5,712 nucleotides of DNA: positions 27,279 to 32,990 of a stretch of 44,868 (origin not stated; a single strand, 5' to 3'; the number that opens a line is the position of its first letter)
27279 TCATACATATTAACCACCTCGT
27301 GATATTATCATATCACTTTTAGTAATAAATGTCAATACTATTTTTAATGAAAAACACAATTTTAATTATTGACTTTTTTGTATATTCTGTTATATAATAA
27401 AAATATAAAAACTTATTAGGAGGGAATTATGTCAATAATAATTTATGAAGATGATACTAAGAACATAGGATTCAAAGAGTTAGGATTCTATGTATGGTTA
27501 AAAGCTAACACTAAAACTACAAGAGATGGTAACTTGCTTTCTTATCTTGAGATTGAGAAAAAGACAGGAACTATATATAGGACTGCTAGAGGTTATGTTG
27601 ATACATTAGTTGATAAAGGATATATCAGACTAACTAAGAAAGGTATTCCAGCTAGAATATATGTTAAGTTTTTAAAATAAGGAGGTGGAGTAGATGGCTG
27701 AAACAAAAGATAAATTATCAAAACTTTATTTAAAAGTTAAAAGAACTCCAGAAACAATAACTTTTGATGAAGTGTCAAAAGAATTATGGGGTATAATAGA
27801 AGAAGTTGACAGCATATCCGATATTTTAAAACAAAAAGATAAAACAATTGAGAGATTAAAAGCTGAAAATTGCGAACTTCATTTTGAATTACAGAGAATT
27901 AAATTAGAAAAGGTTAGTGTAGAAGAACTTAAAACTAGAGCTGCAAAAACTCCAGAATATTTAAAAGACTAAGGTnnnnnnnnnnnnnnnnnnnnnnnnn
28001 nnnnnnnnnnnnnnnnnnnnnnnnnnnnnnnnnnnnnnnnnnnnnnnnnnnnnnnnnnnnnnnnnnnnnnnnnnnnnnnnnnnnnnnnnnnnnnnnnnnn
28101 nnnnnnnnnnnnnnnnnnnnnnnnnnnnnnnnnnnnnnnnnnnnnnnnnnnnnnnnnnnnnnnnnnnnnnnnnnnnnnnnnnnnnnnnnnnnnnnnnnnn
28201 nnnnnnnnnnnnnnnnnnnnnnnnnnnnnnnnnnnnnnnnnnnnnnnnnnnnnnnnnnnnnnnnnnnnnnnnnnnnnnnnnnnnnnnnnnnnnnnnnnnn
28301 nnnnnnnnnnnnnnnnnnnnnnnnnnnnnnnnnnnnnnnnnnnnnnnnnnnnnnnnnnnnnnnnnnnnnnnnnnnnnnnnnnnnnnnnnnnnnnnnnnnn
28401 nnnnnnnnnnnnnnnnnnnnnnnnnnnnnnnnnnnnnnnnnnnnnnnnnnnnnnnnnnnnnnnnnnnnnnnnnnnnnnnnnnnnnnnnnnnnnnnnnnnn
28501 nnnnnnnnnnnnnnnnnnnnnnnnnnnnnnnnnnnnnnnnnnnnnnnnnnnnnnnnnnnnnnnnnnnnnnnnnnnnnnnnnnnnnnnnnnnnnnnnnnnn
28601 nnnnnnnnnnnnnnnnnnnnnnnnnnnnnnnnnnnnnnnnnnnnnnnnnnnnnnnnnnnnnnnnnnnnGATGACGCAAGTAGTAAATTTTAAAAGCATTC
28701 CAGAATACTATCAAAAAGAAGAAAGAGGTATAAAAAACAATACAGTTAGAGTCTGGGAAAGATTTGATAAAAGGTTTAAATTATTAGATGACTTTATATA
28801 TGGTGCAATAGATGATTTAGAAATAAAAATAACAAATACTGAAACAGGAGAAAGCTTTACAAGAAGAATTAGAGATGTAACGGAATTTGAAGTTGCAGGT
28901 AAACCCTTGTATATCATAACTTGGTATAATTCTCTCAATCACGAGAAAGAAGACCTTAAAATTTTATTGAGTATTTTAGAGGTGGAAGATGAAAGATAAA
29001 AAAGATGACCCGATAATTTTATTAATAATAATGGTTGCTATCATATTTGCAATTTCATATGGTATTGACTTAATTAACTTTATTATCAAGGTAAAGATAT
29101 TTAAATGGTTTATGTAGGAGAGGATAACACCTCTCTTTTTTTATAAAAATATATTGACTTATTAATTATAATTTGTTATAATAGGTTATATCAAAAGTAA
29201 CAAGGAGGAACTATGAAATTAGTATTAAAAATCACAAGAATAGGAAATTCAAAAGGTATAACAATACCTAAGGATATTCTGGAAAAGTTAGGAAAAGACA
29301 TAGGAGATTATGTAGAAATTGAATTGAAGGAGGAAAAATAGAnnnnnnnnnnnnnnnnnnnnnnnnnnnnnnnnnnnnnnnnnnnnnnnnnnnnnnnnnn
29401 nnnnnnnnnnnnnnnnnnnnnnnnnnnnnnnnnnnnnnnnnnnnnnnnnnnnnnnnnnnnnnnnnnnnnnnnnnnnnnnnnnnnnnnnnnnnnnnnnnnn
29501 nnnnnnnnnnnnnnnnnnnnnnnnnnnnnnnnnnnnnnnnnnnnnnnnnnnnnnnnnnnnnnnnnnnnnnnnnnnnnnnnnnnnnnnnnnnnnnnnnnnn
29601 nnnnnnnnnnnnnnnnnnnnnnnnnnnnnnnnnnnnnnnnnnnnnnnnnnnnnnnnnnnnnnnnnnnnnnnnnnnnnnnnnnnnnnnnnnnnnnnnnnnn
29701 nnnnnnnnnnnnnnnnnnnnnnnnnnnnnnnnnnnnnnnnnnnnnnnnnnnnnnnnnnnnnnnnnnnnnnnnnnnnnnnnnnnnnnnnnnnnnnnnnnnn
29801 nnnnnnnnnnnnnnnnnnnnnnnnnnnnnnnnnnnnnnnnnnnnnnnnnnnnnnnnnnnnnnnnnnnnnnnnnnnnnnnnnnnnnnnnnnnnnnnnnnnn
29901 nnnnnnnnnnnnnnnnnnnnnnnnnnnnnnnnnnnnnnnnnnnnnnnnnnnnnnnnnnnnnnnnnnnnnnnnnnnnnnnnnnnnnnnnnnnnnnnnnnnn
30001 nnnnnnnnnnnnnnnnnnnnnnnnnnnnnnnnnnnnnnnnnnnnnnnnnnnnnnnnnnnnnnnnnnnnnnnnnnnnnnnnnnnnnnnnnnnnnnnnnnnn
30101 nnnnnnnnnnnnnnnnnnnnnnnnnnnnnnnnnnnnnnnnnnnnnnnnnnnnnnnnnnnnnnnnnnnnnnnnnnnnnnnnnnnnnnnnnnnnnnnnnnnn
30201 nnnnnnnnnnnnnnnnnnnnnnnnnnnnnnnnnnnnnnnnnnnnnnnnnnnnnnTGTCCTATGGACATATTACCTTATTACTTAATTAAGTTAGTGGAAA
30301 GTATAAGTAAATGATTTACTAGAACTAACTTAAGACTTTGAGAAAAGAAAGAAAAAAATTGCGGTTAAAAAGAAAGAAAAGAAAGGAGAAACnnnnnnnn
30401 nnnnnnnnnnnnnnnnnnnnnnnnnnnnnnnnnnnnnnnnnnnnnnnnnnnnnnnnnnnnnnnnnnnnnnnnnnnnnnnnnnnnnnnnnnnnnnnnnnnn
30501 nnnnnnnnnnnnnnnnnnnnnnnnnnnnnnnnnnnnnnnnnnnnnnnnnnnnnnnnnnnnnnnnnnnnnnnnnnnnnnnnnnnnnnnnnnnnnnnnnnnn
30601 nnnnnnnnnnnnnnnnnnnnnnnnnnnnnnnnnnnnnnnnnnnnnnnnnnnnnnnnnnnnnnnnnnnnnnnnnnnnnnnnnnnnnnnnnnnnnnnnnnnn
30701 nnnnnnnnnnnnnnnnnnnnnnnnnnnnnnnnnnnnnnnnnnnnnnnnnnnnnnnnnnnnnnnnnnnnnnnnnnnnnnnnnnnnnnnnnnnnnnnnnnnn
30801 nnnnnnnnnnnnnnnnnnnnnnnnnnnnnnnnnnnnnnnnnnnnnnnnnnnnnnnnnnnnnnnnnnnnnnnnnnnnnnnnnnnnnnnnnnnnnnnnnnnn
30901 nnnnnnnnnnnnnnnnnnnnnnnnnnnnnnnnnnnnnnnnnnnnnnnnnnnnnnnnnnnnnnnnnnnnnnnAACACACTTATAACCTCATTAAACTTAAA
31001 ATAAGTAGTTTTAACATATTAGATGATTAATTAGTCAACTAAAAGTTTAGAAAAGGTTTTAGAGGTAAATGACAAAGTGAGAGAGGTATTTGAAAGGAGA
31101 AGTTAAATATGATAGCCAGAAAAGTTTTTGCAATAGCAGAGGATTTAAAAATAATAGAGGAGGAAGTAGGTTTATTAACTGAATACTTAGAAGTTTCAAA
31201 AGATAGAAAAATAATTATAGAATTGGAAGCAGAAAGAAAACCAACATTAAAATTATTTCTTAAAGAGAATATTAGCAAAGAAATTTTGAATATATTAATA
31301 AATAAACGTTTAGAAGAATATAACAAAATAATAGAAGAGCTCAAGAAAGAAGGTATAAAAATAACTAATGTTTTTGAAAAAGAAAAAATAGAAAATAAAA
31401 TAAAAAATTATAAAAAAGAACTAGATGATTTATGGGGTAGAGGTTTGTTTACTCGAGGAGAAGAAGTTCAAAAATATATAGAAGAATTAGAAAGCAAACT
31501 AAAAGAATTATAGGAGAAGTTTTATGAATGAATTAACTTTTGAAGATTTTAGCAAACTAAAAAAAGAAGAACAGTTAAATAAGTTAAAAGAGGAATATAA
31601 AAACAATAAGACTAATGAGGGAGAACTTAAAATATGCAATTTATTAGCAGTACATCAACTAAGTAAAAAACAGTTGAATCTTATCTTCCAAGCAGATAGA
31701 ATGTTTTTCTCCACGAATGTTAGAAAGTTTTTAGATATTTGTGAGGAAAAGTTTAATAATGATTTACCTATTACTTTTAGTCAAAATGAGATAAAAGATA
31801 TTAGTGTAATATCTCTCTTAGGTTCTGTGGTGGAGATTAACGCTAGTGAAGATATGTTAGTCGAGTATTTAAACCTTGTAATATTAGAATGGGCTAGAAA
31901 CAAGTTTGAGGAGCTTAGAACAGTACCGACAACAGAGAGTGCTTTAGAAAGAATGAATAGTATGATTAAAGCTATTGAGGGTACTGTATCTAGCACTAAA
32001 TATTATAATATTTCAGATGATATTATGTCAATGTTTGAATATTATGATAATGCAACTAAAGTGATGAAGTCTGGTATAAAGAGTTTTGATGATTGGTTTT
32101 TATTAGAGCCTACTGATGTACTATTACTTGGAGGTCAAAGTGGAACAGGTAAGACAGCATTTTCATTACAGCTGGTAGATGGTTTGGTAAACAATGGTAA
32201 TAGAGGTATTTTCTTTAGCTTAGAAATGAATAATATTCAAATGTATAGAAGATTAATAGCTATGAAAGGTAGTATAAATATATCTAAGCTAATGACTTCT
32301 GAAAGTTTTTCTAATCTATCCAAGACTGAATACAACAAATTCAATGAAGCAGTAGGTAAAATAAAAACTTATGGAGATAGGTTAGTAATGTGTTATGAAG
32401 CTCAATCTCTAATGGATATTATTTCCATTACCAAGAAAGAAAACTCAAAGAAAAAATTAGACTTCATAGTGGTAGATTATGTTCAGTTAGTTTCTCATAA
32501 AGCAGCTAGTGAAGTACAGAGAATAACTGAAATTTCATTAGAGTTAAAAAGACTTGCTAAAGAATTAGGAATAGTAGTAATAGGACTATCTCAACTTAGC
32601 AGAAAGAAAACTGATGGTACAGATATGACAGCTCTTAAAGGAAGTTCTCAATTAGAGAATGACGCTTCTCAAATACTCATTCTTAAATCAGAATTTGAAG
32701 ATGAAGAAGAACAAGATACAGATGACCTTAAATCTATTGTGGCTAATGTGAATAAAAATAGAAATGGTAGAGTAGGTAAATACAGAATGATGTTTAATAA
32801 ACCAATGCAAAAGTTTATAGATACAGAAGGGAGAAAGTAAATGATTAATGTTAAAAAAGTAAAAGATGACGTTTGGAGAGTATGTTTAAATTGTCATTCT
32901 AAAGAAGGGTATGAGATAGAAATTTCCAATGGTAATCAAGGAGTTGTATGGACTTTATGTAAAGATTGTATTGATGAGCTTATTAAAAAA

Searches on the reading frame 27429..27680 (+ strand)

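Call 25: search_protein_families(library=phrogs, proteins=[window:27429-27680:+], max_evalue=0.001)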
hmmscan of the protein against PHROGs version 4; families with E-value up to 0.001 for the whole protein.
window:27429-27680:+ (83 aa): 1 family
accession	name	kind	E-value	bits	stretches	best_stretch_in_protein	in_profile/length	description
phrog_270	-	DNA, RNA and nucleotide metabolism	0.00037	21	1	12-76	44-107/383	replication initiation protein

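Call 26: search_protein_families(library=pfam, proteins=[window:27429-27680:+], max_evalue=0.01)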
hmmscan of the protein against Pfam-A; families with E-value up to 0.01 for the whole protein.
window:27429-27680:+ (83 aa): 0 families

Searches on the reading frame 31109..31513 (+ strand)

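Call 54: search_protein_families(library=pfam, proteins=[window:31109-31513:+], max_evalue=0.01)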
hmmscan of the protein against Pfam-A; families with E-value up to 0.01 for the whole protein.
window:31109-31513:+ (134 aa): 3 families
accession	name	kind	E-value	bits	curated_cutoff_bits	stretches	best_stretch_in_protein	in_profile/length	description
PF08866.15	DUF1831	-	0.0034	18.2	25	1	58-114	56-110/111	Putative amino acid metabolism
PF01316.27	Arg_repressor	-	0.0055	16.9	27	1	52-86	3-37/70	Arginine repressor, DNA binding domain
PF05008.21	V-SNARE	-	0.0073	17.2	25.9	1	64-108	41-84/92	Vesicle transport v-SNARE protein N-terminus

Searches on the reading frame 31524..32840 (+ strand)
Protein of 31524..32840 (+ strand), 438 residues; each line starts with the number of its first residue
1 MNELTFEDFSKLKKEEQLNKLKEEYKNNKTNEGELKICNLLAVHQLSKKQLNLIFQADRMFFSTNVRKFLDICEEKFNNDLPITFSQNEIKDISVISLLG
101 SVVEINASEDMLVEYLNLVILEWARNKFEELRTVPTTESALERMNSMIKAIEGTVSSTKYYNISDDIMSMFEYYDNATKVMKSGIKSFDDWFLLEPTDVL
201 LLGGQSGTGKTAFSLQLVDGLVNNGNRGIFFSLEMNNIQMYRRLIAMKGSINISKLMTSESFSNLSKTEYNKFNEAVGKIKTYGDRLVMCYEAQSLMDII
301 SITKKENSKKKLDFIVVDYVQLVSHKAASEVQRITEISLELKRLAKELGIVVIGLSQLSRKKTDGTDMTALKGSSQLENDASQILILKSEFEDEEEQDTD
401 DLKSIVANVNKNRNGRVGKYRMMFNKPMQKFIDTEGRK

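Call 25: search_protein_families(library=phrogs, proteins=[window:31524-32840:+], max_evalue=0.001)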
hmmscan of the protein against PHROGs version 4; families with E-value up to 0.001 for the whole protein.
window:31524-32840:+ (438 aa): 5 families
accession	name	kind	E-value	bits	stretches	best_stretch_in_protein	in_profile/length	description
phrog_19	-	DNA, RNA and nucleotide metabolism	2e-54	186.5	1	92-435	234-582/621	DnaB-like replicative helicase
phrog_243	-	DNA, RNA and nucleotide metabolism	6.6e-30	105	1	196-435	34-269/273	DnaB-like replicative helicase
phrog_239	-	DNA, RNA and nucleotide metabolism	3e-23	83.7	1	168-437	321-602/801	DNA primase/helicase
phrog_11530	-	unknown function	2.3e-16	61.2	1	293-426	13-150/184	-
phrog_6891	-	other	0.0002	22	1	194-369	39-169/310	ATPase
